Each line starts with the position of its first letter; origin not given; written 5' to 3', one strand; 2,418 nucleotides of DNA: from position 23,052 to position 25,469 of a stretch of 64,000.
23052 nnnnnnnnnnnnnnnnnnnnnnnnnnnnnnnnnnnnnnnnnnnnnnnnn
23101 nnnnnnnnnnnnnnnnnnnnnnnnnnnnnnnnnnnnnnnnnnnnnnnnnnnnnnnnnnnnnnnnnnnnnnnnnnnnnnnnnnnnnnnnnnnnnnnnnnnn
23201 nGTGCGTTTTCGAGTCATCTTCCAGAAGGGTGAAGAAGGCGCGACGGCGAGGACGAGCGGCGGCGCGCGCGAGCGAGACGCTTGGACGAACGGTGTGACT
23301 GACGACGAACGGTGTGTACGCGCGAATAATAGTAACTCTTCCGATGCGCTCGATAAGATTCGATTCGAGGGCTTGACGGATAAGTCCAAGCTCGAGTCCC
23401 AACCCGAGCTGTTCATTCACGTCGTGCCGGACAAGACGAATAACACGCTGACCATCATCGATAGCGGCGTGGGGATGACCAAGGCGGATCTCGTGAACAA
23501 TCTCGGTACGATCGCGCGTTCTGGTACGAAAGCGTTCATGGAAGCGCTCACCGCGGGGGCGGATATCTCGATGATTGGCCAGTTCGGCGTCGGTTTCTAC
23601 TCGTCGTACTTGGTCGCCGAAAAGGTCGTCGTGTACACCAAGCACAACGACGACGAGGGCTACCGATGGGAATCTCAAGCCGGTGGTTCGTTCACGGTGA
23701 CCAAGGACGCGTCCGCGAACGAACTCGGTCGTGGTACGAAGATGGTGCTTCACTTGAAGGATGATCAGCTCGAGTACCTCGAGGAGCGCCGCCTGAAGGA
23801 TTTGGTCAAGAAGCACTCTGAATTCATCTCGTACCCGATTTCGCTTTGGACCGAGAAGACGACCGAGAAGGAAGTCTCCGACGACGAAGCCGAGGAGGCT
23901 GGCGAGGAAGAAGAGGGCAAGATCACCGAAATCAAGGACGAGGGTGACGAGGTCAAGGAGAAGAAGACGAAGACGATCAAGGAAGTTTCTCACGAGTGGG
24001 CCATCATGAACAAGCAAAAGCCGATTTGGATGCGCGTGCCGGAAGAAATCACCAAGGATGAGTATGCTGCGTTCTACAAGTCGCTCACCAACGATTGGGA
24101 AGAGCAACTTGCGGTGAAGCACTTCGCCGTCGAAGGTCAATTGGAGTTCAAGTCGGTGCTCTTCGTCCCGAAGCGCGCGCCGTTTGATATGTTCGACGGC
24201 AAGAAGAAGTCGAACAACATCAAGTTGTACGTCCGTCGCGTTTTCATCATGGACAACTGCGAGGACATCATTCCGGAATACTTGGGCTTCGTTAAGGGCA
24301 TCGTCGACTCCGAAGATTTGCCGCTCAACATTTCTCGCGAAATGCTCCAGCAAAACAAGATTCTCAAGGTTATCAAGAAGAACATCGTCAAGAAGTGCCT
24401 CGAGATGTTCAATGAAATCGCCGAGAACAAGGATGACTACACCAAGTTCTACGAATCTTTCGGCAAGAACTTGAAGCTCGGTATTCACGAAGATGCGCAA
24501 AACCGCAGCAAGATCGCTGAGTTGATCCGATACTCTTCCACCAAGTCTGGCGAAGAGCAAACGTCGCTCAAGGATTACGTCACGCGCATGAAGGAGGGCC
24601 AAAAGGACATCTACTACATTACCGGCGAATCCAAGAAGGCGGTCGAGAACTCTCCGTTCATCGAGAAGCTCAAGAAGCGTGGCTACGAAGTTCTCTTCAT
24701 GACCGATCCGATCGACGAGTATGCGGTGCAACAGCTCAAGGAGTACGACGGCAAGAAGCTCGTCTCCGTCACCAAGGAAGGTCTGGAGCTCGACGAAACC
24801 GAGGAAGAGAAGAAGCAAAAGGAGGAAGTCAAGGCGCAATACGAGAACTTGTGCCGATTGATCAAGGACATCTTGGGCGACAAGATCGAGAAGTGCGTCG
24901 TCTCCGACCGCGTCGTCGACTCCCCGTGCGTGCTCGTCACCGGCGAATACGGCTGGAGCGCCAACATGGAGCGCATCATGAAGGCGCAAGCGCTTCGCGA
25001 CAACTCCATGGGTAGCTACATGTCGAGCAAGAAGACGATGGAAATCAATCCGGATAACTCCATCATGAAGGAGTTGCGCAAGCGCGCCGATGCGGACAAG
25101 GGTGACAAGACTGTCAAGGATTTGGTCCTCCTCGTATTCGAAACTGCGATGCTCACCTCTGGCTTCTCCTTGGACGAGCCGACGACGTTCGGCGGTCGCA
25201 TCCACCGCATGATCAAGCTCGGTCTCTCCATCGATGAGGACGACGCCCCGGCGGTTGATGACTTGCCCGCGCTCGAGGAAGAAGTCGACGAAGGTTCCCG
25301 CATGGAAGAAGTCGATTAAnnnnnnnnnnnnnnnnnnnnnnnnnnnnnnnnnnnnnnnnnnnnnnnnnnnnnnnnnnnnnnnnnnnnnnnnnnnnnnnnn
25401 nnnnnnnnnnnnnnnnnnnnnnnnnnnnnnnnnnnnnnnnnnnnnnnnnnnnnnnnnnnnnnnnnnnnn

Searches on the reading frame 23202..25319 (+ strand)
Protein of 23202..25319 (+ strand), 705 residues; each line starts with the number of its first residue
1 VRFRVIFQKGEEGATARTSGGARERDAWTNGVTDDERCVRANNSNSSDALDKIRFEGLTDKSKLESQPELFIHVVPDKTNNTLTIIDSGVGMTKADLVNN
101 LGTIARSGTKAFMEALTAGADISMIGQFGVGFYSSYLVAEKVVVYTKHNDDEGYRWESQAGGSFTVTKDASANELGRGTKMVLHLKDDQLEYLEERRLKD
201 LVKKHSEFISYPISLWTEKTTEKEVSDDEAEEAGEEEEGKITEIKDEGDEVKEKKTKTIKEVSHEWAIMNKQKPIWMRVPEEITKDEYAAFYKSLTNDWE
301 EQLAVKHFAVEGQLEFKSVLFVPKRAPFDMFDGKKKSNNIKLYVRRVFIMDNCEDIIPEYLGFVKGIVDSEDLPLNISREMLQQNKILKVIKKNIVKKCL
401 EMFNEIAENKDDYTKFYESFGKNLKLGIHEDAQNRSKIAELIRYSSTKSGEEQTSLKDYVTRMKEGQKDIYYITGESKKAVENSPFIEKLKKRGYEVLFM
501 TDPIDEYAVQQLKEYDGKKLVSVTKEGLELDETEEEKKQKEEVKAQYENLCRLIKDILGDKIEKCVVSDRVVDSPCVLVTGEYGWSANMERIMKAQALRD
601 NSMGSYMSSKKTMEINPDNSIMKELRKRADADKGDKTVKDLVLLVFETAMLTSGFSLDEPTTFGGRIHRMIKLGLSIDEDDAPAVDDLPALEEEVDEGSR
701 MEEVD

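Call 63: search_protein_families(library=pfam, proteins=[window:23202-25319:+], max_evalue=0.0001)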
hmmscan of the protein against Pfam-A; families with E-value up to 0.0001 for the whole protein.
window:23202-25319:+ (705 aa): 3 families
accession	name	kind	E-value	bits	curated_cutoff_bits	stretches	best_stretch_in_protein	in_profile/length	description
PF00183.23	HSP90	-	4.5e-239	795.1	24.4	1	191-690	1-505/518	Hsp90 protein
PF13589.12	HATPase_c_3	-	1.1e-07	32.4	25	1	72-153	24-99/137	Histidine kinase-, DNA gyrase B-, and HSP90-like ATPase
PF02518.31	HATPase_c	-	4e-05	24.5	26.4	0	68-187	25-109/111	Histidine kinase-, DNA gyrase B-, and HSP90-like ATPase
